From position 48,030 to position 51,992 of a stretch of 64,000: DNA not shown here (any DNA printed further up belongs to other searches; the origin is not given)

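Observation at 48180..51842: PolC-type replicative polymerase with the proofreading exonuclease domain precisely absent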

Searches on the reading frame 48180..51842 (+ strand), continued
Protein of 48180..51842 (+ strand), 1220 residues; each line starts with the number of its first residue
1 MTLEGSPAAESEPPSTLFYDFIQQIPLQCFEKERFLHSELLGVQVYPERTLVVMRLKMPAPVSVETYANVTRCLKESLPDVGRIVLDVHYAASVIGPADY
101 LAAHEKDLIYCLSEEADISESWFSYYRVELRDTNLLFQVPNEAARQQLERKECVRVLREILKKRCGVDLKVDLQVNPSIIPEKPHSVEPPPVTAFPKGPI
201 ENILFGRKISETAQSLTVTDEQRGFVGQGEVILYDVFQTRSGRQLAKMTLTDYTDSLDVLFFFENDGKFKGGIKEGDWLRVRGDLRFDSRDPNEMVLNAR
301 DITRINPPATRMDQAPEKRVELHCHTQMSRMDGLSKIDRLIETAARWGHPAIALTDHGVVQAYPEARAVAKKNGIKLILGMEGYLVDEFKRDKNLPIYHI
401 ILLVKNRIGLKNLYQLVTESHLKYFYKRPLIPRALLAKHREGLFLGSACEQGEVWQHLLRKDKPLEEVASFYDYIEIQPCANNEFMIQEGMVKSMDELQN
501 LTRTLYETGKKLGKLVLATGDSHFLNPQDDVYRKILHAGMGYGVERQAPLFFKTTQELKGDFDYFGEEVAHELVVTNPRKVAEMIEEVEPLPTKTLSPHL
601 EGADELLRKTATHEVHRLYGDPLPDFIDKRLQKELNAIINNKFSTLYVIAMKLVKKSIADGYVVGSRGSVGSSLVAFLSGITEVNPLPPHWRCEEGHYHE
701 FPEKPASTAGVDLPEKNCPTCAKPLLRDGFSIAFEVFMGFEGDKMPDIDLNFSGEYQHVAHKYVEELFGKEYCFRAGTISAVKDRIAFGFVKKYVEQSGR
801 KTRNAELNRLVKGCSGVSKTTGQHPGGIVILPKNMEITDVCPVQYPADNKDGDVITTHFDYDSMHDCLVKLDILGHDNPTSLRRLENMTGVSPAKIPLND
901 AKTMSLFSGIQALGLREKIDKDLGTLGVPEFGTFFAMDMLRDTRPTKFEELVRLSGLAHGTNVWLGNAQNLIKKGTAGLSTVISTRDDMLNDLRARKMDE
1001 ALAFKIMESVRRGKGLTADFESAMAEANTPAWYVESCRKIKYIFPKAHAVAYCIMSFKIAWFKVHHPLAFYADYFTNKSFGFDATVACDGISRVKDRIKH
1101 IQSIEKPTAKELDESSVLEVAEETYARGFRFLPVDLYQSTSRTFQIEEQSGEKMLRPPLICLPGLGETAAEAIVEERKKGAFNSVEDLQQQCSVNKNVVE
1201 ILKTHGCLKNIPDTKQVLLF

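Call 7: find_homologous_proteins(query=window:48180-51842:+, max_evalue=1e-50)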
Query window:48180-51842:+ (1220 aa): 7801 proteins with E <= 1e-50 among 8000 candidates; the best 120 are listed.
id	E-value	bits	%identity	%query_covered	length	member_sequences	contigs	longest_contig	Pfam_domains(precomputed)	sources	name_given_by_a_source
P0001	0.0e+0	2827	100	100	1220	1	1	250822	PF12836.14,PF02811.27,PF14579.13,PF01336.32,PF17657.7,PF07733.19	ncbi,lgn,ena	-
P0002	0.0e+0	2244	78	100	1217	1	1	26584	PF12836.14,PF02811.27,PF14579.13,PF01336.32,PF17657.7,PF07733.19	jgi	jgi:DNA polymerase III subunit alpha, Gram-positive type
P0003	0.0e+0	2199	77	100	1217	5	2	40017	PF12836.14,PF02811.27,PF14579.13,PF01336.32,PF17657.7,PF07733.19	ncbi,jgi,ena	-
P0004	0.0e+0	2198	77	100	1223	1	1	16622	PF02811.27,PF14579.13,PF01336.32,PF17657.7,PF07733.19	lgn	-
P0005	0.0e+0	2173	75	100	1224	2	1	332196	PF12836.14,PF02811.27,PF14579.13,PF01336.32,PF17657.7,PF07733.19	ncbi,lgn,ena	-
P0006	0.0e+0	2165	75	100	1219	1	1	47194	PF12836.14,PF02811.27,PF14579.13,PF01336.32,PF17657.7,PF07733.19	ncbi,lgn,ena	-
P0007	0.0e+0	2159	76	100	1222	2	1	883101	PF12836.14,PF02811.27,PF14579.13,PF01336.32,PF17657.7,PF07733.19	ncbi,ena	-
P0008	0.0e+0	2155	74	100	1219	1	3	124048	PF12836.14,PF02811.27,PF14579.13,PF01336.32,PF17657.7,PF07733.19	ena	-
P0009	0.0e+0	2155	75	100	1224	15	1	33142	PF02811.27,PF14579.13,PF01336.32,PF17657.7,PF07733.19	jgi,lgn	jgi:DNA polymerase-3 subunit alpha (Gram-positive type)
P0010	0.0e+0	2151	75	100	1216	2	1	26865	PF12836.14,PF02811.27,PF14579.13,PF01336.32,PF17657.7,PF07733.19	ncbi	-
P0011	0.0e+0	2151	75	100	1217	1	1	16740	PF12836.14,PF02811.27,PF14579.13,PF01336.32,PF17657.7,PF07733.19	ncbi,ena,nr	ncbi:MAG TPA: PolC-type DNA polymerase III [bacterium]|nr:PolC-type DNA polymerase III [bacterium]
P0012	0.0e+0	2148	74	100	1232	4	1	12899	PF02811.27,PF14579.13,PF01336.32,PF17657.7,PF07733.19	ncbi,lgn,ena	-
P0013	0.0e+0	2143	74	100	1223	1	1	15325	PF12836.14,PF02811.27,PF14579.13,PF01336.32,PF17657.7,PF07733.19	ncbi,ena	-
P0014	0.0e+0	2132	74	100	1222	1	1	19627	PF02811.27,PF14579.13,PF01336.32,PF17657.7,PF07733.19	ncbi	-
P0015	0.0e+0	2123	75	100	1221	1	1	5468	PF02811.27,PF14579.13,PF01336.32,PF17657.7,PF07733.19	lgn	-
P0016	0.0e+0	2120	75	100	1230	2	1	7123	PF02811.27,PF14579.13,PF01336.32,PF17657.7,PF07733.19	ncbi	-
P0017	0.0e+0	2109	74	100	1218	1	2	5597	PF12836.14,PF02811.27,PF14579.13,PF01336.32,PF17657.7,PF07733.19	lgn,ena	-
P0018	0.0e+0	2108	72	100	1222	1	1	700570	PF02811.27,PF14579.13,PF01336.32,PF11490.14,PF17657.7,PF07733.19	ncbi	-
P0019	0.0e+0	2107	73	100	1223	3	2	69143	PF02811.27,PF14579.13,PF01336.32,PF11490.14,PF17657.7,PF07733.19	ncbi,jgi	-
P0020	0.0e+0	2097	73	100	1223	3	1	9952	PF12836.14,PF02811.27,PF14579.13,PF01336.32,PF17657.7,PF07733.19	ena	-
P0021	0.0e+0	2095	72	100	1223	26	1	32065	PF02811.27,PF14579.13,PF01336.32,PF17657.7,PF07733.19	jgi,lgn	-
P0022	0.0e+0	2093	74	100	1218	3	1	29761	PF12836.14,PF02811.27,PF14579.13,PF01336.32,PF17657.7,PF07733.19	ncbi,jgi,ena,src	-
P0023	0.0e+0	2089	73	100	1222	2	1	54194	PF02811.27,PF14579.13,PF01336.32,PF17657.7,PF07733.19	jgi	jgi:DNA polymerase III subunit alpha, Gram-positive type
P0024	0.0e+0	2083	72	99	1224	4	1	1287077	PF12836.14,PF02811.27,PF14579.13,PF01336.32,PF17657.7,PF07733.19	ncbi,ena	-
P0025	0.0e+0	2083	73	99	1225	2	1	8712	PF12836.14,PF02811.27,PF14579.13,PF14480.12,PF01336.32,PF17657.7,PF07733.19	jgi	jgi:DNA polymerase-3 subunit alpha (Gram-positive type)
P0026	0.0e+0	2054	71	100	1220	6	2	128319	PF12836.14,PF02811.27,PF14579.13,PF01336.32,PF17657.7,PF07733.19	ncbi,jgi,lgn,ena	jgi:DNA polymerase-3 subunit alpha (Gram-positive type)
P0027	0.0e+0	2052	72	100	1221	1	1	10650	PF02811.27,PF14579.13,PF01336.32,PF17657.7,PF07733.19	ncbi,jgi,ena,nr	ncbi:MAG TPA: PolC-type DNA polymerase III [bacterium]|nr:PolC-type DNA polymerase III [bacterium]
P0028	0.0e+0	2016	75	94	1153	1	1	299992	PF02811.27,PF01336.32,PF17657.7,PF07733.19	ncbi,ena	-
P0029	0.0e+0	1955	69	100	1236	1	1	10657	PF02811.27,PF14579.13,PF01336.32,PF17657.7,PF07733.19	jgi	jgi:DNA polymerase III subunit alpha, Gram-positive type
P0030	0.0e+0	1944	91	75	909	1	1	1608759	PF12836.14,PF02811.27,PF14579.13,PF17657.7,PF07733.19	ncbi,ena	-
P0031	0.0e+0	1835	65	99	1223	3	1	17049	PF02811.27,PF14579.13,PF01336.32,PF17657.7,PF07733.19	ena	-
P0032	0.0e+0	1811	64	99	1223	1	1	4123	PF02811.27,PF14579.13,PF01336.32,PF17657.7,PF07733.19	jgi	jgi:DNA polymerase-3 subunit alpha (Gram-positive type)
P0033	0.0e+0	1803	64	100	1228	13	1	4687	PF02811.27,PF14579.13,PF01336.32,PF17657.7,PF07733.19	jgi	jgi:DNA polymerase-3 subunit alpha (Gram-positive type)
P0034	0.0e+0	1802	64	100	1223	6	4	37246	PF02811.27,PF14579.13,PF01336.32,PF11490.14,PF17657.7,PF07733.19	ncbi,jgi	-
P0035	0.0e+0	1799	64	99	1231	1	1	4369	PF02811.27,PF14579.13,PF01336.32,PF17657.7,PF07733.19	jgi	jgi:DNA polymerase III subunit alpha, Gram-positive type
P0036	0.0e+0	1769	62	100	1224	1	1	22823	PF02811.27,PF14579.13,PF01336.32,PF17657.7,PF07733.19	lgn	-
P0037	0.0e+0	1727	62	99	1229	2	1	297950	PF02811.27,PF14579.13,PF01336.32,PF17657.7,PF07733.19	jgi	jgi:DNA polymerase-3 subunit alpha (Gram-positive type)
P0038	0.0e+0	1723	61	100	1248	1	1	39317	PF02811.27,PF14579.13,PF01336.32,PF17657.7,PF07733.19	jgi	jgi:DNA polymerase-3 subunit alpha (Gram-positive type)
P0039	0.0e+0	1540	58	99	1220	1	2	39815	PF02811.27,PF14579.13,PF01336.32,PF17657.7,PF07733.19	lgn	-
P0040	0.0e+0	1526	70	79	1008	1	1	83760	PF02811.27,PF01336.32,PF07733.19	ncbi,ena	-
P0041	0.0e+0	1471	81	64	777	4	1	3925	PF12836.14,PF14579.13,PF17657.7,PF07733.19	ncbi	ncbi:MAG TPA: PolC-type DNA polymerase III, partial [bacterium]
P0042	0.0e+0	1303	79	57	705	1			PF02811.27,PF01336.32,PF07733.19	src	-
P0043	0.0e+0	1194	51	84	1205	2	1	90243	PF12836.14,PF02811.27,PF14579.13,PF14480.12,PF01336.32,PF17657.7,PF07733.19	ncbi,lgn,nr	ncbi:MAG: PolC-type DNA polymerase III [Firmicutes bacterium]|nr:PolC-type DNA polymerase III [Bacil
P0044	0.0e+0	1187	52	84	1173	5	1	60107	PF02811.27,PF14579.13,PF01336.32,PF17657.7,PF07733.19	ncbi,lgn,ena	-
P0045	0.0e+0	1180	51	84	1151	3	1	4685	PF02811.27,PF14579.13,PF01336.32,PF17657.7,PF07733.19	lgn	-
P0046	0.0e+0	1178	51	84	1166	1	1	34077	PF02811.27,PF14579.13,PF14480.12,PF01336.32,PF17657.7,PF07733.19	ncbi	ncbi:MAG: PolC-type DNA polymerase III [Syntrophothermus sp.]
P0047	0.0e+0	1174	46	98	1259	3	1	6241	PF02811.27,PF14579.13,PF01336.32,PF17657.7,PF07733.19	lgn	-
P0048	0.0e+0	1172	48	90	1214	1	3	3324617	PF12836.14,PF02811.27,PF14579.13,PF01336.32,PF17657.7,PF07733.19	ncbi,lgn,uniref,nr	ncbi:PolC-type DNA polymerase III [Moorella sp. Hama-1]|uniref:PolC-type DNA polymerase III n=1 Tax=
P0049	0.0e+0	1171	47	98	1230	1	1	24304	PF02811.27,PF14579.13,PF01336.32,PF11490.14,PF17657.7,PF07733.19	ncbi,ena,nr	ncbi:MAG TPA: PolC-type DNA polymerase III [Peptococcaceae bacterium]|nr:PolC-type DNA polymerase II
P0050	0.0e+0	1170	48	92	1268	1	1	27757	PF02811.27,PF14579.13,PF01336.32,PF17657.7,PF07733.19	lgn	-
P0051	0.0e+0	1169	46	100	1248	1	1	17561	PF02811.27,PF14579.13,PF17657.7,PF07733.19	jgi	jgi:DNA polymerase III subunit alpha, Gram-positive type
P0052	0.0e+0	1161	48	90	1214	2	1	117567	PF12836.14,PF02811.27,PF14579.13,PF01336.32,PF17657.7,PF07733.19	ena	-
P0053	0.0e+0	1160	49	90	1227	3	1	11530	PF02811.27,PF14579.13,PF01336.32,PF11490.14,PF17657.7,PF07733.19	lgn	-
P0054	0.0e+0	1158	74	55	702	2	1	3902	PF02811.27,PF01336.32,PF07733.19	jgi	jgi:DNA polymerase-3 subunit alpha (Gram-positive type)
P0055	0.0e+0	1157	46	96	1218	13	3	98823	PF02811.27,PF14579.13,PF01336.32,PF17657.7,PF07733.19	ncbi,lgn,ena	-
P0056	0.0e+0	1157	47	97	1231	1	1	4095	PF02811.27,PF14579.13,PF01336.32,PF17657.7,PF07733.19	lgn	-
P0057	0.0e+0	1157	46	97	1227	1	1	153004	PF02811.27,PF14579.13,PF01336.32,PF11490.14,PF17657.7,PF07733.19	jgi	-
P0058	0.0e+0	1156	51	85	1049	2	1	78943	PF02811.27,PF14579.13,PF01336.32,PF17657.7,PF07733.19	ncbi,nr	ncbi:MAG: PolC-type DNA polymerase III [Firmicutes bacterium]|nr:PolC-type DNA polymerase III [Bacil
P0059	0.0e+0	1154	45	97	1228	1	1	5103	PF02811.27,PF14579.13,PF01336.32,PF17657.7,PF07733.19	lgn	-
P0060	0.0e+0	1154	47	97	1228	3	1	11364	PF02811.27,PF14579.13,PF01336.32,PF17657.7,PF07733.19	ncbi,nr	ncbi:MAG: PolC-type DNA polymerase III [Peptococcaceae bacterium]|nr:PolC-type DNA polymerase III [P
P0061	0.0e+0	1154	46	98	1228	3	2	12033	PF02811.27,PF14579.13,PF01336.32,PF17657.7,PF07733.19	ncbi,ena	-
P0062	0.0e+0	1153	45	99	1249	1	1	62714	PF02811.27,PF14579.13,PF14480.12,PF01336.32,PF11490.14,PF17657.7,PF07733.19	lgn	-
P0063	0.0e+0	1153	52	67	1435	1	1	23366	PF00929.32,PF12836.14,PF02811.27,PF14579.13,PF14480.12,PF01336.32,PF11490.14,PF17657.7,PF07733.19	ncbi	ncbi:MAG: PolC-type DNA polymerase III [Thermincolia bacterium]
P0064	0.0e+0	1152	46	97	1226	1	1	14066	PF02811.27,PF14579.13,PF01336.32,PF17657.7,PF07733.19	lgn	-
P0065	0.0e+0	1152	51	83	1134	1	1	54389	PF12836.14,PF02811.27,PF14579.13,PF01336.32,PF17657.7,PF07733.19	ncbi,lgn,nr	ncbi:MAG: PolC-type DNA polymerase III [Firmicutes bacterium]|nr:PolC-type DNA polymerase III [Bacil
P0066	0.0e+0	1152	53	68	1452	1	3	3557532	PF00929.32,PF02811.27,PF14579.13,PF01336.32,PF11490.14,PF17657.7,PF07733.19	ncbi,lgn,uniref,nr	ncbi:PolC-type DNA polymerase III [Anoxybacter fermentans]|uniref:DNA polymerase III PolC-type n=1 T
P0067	0.0e+0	1150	47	97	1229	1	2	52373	PF02811.27,PF14579.13,PF01336.32,PF11490.14,PF17657.7,PF07733.19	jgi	jgi:DNA polymerase-3 subunit alpha (Gram-positive type)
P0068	0.0e+0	1150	50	85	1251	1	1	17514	PF12836.14,PF02811.27,PF14579.13,PF01336.32,PF11490.14,PF17657.7,PF07733.19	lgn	-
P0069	0.0e+0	1150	47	97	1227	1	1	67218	PF02811.27,PF14579.13,PF14480.12,PF01336.32,PF11490.14,PF17657.7,PF07733.19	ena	-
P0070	0.0e+0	1150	51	84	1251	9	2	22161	PF12836.14,PF02811.27,PF14579.13,PF01336.32,PF11490.14,PF17657.7,PF07733.19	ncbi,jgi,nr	ncbi:MAG: PolC-type DNA polymerase III [Clostridiaceae bacterium]|jgi:DNA polymerase-3 subunit alpha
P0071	0.0e+0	1149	53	67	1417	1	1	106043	PF00929.32,PF02811.27,PF14579.13,PF01336.32,PF17657.7,PF07733.19,PF21762.4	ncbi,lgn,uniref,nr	ncbi:DNA polymerase-3 subunit alpha (Gram-positive type) [Desulfohalotomaculum tongense]|uniref:PolC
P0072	0.0e+0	1147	51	84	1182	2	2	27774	PF02811.27,PF14579.13,PF01336.32,PF17657.7,PF07733.19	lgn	-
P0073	0.0e+0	1147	51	83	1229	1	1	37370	PF02811.27,PF14579.13,PF01336.32,PF11490.14,PF17657.7,PF07733.19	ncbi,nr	ncbi:MAG: PolC-type DNA polymerase III [Peptococcaceae bacterium]|nr:PolC-type DNA polymerase III [P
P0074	0.0e+0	1147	47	93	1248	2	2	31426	PF02811.27,PF14579.13,PF01336.32,PF11490.14,PF17657.7,PF07733.19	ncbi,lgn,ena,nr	ncbi:PolC-type DNA polymerase III [bacterium]|nr:PolC-type DNA polymerase III [bacterium]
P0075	0.0e+0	1146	47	90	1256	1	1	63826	PF02811.27,PF14579.13,PF01336.32,PF17657.7,PF07733.19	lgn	-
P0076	0.0e+0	1144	48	92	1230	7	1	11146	PF12836.14,PF02811.27,PF14579.13,PF01336.32,PF17657.7,PF07733.19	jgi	jgi:DNA polymerase-3 subunit alpha (Gram-positive type)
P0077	0.0e+0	1143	51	70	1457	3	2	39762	PF00929.32,PF02811.27,PF16473.12,PF14579.13,PF14480.12,PF01336.32,PF11490.14,PF17657.7,PF07733.19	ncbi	-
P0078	0.0e+0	1143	51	84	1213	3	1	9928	PF02811.27,PF14579.13,PF01336.32,PF17657.7,PF07733.19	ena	-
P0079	0.0e+0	1143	53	68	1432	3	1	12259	PF00929.32,PF13482.13,PF02811.27,PF14579.13,PF14480.12,PF01336.32,PF11490.14,PF17657.7,PF07733.19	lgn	-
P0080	0.0e+0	1143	50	84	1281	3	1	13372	PF02811.27,PF14579.13,PF01336.32,PF17657.7,PF07733.19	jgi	-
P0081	0.0e+0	1143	48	89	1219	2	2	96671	PF02811.27,PF14579.13,PF01336.32,PF17657.7,PF07733.19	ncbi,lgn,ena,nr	ncbi:MAG: polymerase subunit alpha [Firmicutes bacterium]|nr:polymerase subunit alpha [Bacillota bac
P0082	0.0e+0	1142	46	97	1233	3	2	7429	PF02811.27,PF14579.13,PF14480.12,PF01336.32,PF11490.14,PF17657.7,PF07733.19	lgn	-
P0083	0.0e+0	1142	51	83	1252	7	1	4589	PF12836.14,PF02811.27,PF14579.13,PF01336.32,PF17657.7,PF07733.19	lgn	-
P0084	0.0e+0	1142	46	97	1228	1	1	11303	PF02811.27,PF14579.13,PF11490.14,PF17657.7,PF07733.19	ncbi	-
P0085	0.0e+0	1140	51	84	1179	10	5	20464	PF02811.27,PF14579.13,PF01336.32,PF17657.7,PF07733.19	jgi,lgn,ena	jgi:DNA polymerase-3 subunit alpha (Gram-positive type)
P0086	0.0e+0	1139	51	84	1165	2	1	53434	PF02811.27,PF14579.13,PF01336.32,PF17657.7,PF07733.19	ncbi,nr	ncbi:MAG: PolC-type DNA polymerase III [Firmicutes bacterium]|nr:PolC-type DNA polymerase III [Bacil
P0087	0.0e+0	1139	50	85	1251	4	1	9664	PF12836.14,PF02811.27,PF14579.13,PF14480.12,PF01336.32,PF17657.7,PF07733.19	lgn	-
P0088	0.0e+0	1138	45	100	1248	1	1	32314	PF02811.27,PF14579.13,PF17657.7,PF07733.19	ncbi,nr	ncbi:PolC-type DNA polymerase III [candidate division FCPU426 bacterium]|nr:PolC-type DNA polymerase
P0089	0.0e+0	1138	53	68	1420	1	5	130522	PF00929.32,PF13482.13,PF02811.27,PF16473.12,PF14579.13,PF11490.14,PF17657.7,PF07733.19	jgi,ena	-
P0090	0.0e+0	1138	46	97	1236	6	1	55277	PF02811.27,PF14579.13,PF01336.32,PF17657.7,PF07733.19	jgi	-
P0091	0.0e+0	1138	49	84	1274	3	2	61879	PF12836.14,PF02811.27,PF14579.13,PF01336.32,PF17657.7,PF07733.19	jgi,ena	-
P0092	0.0e+0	1138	52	80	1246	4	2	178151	PF12836.14,PF02811.27,PF14579.13,PF01336.32,PF11490.14,PF17657.7,PF07733.19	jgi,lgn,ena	-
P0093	0.0e+0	1138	52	80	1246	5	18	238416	PF12836.14,PF02811.27,PF14579.13,PF01336.32,PF17657.7,PF07733.19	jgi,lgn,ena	-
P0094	0.0e+0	1137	48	85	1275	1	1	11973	PF12836.14,PF02811.27,PF14579.13,PF01336.32,PF17657.7,PF07733.19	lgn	-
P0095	0.0e+0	1135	45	99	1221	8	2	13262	PF02811.27,PF14579.13,PF17657.7,PF07733.19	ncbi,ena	-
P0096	0.0e+0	1135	45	97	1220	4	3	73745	PF02811.27,PF14579.13,PF14480.12,PF01336.32,PF17657.7,PF07733.19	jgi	-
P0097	0.0e+0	1135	51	84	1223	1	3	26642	PF02811.27,PF14579.13,PF01336.32,PF17657.7,PF07733.19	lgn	-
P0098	0.0e+0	1135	45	99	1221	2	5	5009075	PF02811.27,PF14579.13,PF01336.32,PF17657.7,PF07733.19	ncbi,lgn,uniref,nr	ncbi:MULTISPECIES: PolC-type DNA polymerase III [Pelosinus]|uniref:DNA polymerase III PolC-type n=1 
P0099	0.0e+0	1135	48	88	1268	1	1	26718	PF12836.14,PF02811.27,PF14579.13,PF01336.32,PF17657.7,PF07733.19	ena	-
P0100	0.0e+0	1135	46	98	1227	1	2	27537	PF12836.14,PF02811.27,PF14579.13,PF14480.12,PF01336.32,PF11490.14,PF17657.7,PF07733.19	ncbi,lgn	-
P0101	0.0e+0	1135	52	81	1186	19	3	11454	PF02811.27,PF14579.13,PF01336.32,PF17657.7,PF07733.19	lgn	-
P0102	0.0e+0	1135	51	84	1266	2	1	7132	PF12836.14,PF02811.27,PF14579.13,PF01336.32,PF11490.14,PF17657.7,PF07733.19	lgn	-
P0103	0.0e+0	1134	46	98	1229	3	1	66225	PF02811.27,PF14579.13,PF01336.32,PF11490.14,PF17657.7,PF07733.19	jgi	-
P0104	0.0e+0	1134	46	92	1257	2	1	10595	PF12836.14,PF02811.27,PF14579.13,PF01336.32,PF17657.7,PF07733.19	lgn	-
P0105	0.0e+0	1134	51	83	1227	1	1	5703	PF02811.27,PF14579.13,PF14480.12,PF01336.32,PF11490.14,PF17657.7,PF07733.19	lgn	-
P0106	0.0e+0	1133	51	84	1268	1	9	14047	PF02811.27,PF14579.13,PF01336.32,PF17657.7,PF07733.19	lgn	-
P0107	0.0e+0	1133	54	68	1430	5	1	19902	PF00929.32,PF12836.14,PF13482.13,PF02811.27,PF14579.13,PF11490.14,PF17657.7,PF07733.19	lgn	-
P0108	0.0e+0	1133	45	99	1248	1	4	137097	PF02811.27,PF14579.13,PF01336.32,PF17657.7,PF07733.19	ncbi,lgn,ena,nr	ncbi:PolC-type DNA polymerase III [bacterium]|nr:PolC-type DNA polymerase III [bacterium]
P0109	0.0e+0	1132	47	92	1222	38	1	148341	PF02811.27,PF14579.13,PF14480.12,PF17657.7,PF07733.19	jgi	jgi:DNA polymerase-3 subunit alpha (Gram-positive type)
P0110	0.0e+0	1132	45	99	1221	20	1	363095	PF02811.27,PF14579.13,PF01336.32,PF17657.7,PF07733.19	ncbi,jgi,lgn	-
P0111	0.0e+0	1132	46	92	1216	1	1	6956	PF12836.14,PF02811.27,PF14579.13,PF01336.32,PF11490.14,PF17657.7,PF07733.19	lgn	-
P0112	0.0e+0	1132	51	84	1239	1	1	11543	PF02811.27,PF14579.13,PF17657.7,PF07733.19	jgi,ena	-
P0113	0.0e+0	1132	53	68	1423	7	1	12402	PF00929.32,PF02811.27,PF16473.12,PF14579.13,PF01336.32,PF17657.7,PF07733.19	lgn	-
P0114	0.0e+0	1131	50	83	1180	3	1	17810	PF02811.27,PF14579.13,PF01336.32,PF17657.7,PF07733.19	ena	-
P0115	0.0e+0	1131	51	81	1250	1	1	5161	PF12836.14,PF02811.27,PF14579.13,PF01336.32,PF17657.7,PF07733.19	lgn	-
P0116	0.0e+0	1130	52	68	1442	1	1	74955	PF00929.32,PF12836.14,PF13482.13,PF02811.27,PF14579.13,PF01336.32,PF11490.14,PF17657.7,PF07733.19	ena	-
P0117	0.0e+0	1130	47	92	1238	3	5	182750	PF02811.27,PF14579.13,PF14480.12,PF01336.32,PF11490.14,PF17657.7,PF07733.19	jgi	-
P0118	0.0e+0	1129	50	84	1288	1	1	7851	PF02811.27,PF14579.13,PF01336.32,PF17657.7,PF07733.19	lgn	-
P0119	0.0e+0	1129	51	68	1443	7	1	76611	PF00929.32,PF02811.27,PF14579.13,PF14480.12,PF01336.32,PF11490.14,PF17657.7,PF07733.19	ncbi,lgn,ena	-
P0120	0.0e+0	1129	51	70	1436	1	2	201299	PF00929.32,PF12836.14,PF13482.13,PF02811.27,PF16473.12,PF14579.13,PF01336.32,PF11490.14,PF17657.7,PF07733.19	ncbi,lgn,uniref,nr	ncbi:PolC-type DNA polymerase III [Alkaliphilus peptidifermentans]|uniref:DNA polymerase III PolC-ty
